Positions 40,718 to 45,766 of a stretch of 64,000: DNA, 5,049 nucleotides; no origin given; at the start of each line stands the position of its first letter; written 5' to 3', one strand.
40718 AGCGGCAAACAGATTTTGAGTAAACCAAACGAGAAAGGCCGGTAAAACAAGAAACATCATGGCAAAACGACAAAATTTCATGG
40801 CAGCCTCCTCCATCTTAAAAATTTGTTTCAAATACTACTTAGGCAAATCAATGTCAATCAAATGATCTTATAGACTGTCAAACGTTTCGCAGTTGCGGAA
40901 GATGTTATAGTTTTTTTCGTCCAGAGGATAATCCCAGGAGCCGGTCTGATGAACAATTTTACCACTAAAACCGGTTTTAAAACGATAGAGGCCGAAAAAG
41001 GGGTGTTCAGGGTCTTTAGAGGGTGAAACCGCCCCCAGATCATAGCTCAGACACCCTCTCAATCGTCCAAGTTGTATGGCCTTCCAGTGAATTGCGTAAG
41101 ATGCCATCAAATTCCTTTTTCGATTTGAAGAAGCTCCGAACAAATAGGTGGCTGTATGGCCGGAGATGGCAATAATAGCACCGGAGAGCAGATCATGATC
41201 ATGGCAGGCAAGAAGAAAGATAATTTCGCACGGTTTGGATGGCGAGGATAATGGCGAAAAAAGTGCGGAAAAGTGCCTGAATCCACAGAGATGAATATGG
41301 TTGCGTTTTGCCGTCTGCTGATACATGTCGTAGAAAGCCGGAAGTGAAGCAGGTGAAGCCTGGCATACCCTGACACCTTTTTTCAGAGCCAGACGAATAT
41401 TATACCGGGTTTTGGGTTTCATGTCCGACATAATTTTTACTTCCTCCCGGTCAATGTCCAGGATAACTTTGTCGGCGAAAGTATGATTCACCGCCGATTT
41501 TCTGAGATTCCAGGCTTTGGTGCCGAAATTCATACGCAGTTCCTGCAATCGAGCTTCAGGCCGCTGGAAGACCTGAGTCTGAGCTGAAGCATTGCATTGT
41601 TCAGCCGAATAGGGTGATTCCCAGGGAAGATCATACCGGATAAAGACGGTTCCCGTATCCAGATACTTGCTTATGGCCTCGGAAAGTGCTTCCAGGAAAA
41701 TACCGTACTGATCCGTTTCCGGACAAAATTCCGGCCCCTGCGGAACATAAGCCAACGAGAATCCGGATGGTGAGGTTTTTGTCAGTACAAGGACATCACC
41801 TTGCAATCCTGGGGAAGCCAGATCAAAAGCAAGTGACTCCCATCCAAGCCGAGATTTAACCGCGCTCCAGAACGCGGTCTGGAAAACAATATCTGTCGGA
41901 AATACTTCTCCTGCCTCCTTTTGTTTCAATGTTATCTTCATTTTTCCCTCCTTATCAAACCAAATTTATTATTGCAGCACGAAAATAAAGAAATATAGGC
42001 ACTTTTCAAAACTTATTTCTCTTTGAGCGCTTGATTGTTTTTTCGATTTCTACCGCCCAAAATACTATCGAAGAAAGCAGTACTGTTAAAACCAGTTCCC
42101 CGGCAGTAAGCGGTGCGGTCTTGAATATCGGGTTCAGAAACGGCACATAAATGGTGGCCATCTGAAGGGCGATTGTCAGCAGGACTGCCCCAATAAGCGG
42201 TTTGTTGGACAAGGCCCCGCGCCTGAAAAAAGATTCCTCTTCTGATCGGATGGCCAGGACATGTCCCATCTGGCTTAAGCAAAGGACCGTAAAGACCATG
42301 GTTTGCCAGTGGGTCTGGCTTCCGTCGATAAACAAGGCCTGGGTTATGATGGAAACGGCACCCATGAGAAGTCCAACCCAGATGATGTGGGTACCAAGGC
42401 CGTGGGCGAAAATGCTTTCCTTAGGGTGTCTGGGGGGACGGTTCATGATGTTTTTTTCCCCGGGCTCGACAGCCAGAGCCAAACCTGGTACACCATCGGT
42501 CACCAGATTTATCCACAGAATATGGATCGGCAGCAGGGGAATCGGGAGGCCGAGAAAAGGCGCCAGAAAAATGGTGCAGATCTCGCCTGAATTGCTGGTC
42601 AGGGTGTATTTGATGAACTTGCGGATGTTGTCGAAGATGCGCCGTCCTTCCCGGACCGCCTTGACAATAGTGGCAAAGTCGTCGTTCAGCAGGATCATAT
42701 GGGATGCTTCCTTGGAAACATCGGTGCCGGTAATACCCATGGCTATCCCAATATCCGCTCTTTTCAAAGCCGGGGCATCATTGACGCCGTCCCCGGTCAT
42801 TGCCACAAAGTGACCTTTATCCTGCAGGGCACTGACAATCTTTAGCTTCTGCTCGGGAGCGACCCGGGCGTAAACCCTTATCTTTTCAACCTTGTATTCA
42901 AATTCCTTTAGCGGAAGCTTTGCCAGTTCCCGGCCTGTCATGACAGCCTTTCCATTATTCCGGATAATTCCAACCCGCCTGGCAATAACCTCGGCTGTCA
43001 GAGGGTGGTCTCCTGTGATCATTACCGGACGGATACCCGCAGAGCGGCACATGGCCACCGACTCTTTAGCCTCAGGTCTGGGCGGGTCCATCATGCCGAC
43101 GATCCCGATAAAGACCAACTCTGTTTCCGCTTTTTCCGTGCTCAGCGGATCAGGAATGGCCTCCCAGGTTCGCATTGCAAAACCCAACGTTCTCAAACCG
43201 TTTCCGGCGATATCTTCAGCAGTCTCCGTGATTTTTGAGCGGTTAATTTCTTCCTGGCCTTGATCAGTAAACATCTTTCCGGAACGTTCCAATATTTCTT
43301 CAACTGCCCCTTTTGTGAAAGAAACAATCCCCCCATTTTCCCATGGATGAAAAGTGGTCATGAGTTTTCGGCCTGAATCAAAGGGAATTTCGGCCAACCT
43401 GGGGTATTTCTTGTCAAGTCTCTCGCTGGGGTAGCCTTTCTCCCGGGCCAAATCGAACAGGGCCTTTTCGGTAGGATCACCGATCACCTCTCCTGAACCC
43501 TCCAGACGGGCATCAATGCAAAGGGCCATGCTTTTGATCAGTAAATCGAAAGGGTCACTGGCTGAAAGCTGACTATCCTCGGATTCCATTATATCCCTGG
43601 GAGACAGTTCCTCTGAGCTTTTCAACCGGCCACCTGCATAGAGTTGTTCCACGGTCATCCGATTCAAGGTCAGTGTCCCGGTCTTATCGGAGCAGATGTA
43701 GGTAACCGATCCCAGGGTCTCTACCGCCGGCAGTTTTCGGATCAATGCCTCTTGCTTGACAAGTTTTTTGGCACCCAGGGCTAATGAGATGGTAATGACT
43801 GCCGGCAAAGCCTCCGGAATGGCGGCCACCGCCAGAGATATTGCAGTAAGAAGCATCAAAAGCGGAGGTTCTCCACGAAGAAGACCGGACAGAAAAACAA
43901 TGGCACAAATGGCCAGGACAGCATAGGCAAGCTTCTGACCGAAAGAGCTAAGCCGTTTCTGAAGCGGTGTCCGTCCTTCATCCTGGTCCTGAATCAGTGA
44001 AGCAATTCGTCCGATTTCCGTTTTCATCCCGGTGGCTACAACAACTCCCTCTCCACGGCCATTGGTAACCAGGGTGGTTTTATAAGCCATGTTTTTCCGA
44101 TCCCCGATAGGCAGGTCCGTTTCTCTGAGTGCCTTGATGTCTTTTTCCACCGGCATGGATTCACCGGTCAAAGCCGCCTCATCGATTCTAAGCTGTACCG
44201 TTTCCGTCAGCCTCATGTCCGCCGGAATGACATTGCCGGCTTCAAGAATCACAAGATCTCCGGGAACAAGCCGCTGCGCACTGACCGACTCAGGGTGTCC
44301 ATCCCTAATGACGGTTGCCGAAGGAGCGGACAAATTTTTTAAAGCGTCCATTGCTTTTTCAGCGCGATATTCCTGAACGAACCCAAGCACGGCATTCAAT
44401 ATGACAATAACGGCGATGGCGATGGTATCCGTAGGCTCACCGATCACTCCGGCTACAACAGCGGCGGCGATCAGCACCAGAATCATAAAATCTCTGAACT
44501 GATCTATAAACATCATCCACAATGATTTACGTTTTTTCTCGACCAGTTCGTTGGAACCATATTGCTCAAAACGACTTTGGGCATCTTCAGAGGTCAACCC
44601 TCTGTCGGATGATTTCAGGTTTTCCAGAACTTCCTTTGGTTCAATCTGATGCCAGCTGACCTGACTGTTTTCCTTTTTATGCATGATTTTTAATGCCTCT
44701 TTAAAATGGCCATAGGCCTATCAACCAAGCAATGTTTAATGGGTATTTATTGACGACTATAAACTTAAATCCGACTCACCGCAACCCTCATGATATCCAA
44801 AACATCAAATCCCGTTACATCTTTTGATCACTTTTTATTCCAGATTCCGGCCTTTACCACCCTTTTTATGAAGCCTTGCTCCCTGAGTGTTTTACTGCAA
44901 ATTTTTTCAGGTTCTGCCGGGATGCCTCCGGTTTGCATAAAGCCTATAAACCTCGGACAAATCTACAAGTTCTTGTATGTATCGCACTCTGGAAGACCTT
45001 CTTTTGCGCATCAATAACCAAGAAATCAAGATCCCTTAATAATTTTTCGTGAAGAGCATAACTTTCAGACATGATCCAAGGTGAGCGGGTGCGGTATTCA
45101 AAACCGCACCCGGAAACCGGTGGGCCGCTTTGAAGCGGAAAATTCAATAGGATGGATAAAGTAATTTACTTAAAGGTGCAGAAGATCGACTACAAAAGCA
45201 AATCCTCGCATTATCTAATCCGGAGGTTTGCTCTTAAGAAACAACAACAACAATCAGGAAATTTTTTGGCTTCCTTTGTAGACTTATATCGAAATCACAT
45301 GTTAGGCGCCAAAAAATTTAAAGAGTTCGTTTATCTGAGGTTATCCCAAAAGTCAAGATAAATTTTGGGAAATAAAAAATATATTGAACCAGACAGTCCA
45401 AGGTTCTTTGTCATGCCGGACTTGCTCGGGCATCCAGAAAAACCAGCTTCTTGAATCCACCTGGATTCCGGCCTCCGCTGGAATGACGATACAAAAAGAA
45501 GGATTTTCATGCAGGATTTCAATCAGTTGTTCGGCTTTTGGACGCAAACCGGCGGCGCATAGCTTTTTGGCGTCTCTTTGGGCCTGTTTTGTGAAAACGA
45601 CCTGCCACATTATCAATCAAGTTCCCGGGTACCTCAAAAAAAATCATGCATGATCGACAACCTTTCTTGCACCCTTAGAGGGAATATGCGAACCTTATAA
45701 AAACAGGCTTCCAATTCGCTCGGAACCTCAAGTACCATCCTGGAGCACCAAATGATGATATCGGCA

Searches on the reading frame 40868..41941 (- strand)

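Call 99: search_protein_families(library=pfam, proteins=[window:40868-41941:-], max_evalue=0.001)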
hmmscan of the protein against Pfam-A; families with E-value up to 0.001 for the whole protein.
window:40868-41941:- (357 aa): 2 families
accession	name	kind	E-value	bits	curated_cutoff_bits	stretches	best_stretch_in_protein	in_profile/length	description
PF02388.22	FemAB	-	6.4e-35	121.2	24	2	251-349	307-402/406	FemAB family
PF13480.13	Acetyltransf_6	-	3.7e-07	30.8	22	1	177-304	2-136/143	Acetyltransferase (GNAT) domain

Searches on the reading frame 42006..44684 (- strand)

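Call 99: search_protein_families(library=pfam, proteins=[window:42006-44684:-], max_evalue=0.001)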
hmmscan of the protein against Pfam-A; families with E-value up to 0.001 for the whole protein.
window:42006-44684:- (892 aa): 7 families
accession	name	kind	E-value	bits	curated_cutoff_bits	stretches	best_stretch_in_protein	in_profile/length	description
PF00122.25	E1-E2_ATPase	-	2.2e-56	190.7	28.1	1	118-310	2-180/181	E1-E2 ATPase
PF00689.26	Cation_ATPase_C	-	3.3e-56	190.3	27.3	1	714-884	1-175/175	Cation transporting ATPase, C-terminus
PF00690.31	Cation_ATPase_N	-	2.3e-24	85.3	20.4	1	11-78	1-69/69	Cation transporter/ATPase, N-terminus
PF13246.12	Cation_ATPase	-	9.3e-19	67.7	21.7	1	389-470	3-90/91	Cation transport ATPase (P-type)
PF00702.32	Hydrolase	-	1.7e-18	68.2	26.4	1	505-644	66-191/191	haloacid dehalogenase-like hydrolase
PF12710.13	HAD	-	0.00016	22.6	27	1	536-641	87-189/189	haloacid dehalogenase-like hydrolase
PF08282.18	Hydrolase_3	-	0.00023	21.4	20.9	0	627-676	206-254/255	haloacid dehalogenase-like hydrolase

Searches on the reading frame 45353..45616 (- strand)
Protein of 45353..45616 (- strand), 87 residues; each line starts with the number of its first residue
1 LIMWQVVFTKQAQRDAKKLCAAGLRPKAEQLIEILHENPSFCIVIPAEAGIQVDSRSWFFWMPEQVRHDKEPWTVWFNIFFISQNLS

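Call 29: search_protein_families(library=pfam, proteins=[window:45353-45616:-], max_evalue=0.01)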
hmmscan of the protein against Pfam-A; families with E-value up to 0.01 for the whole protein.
window:45353-45616:- (87 aa): 0 families

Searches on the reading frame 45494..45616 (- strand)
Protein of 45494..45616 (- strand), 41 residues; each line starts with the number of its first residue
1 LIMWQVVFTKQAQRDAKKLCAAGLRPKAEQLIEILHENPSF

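Call 100: search_protein_families(library=ncbifam, proteins=[window:45494-45616:-], max_evalue=1)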
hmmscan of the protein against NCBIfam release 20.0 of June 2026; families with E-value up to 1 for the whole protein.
seq(41 aa): 2 families
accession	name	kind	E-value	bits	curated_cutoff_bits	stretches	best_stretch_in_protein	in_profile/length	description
TIGR02116.1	toxin_Txe_YoeB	equivalog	0.025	14.8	51.8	1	8-39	1-34/80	Txe/YoeB family addiction module toxin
TIGR02385.1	RelE_StbE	subfamily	0.13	12.8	27.9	1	5-38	1-36/88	type II toxin-antitoxin system mRNA interferase toxin, RelE/StbE family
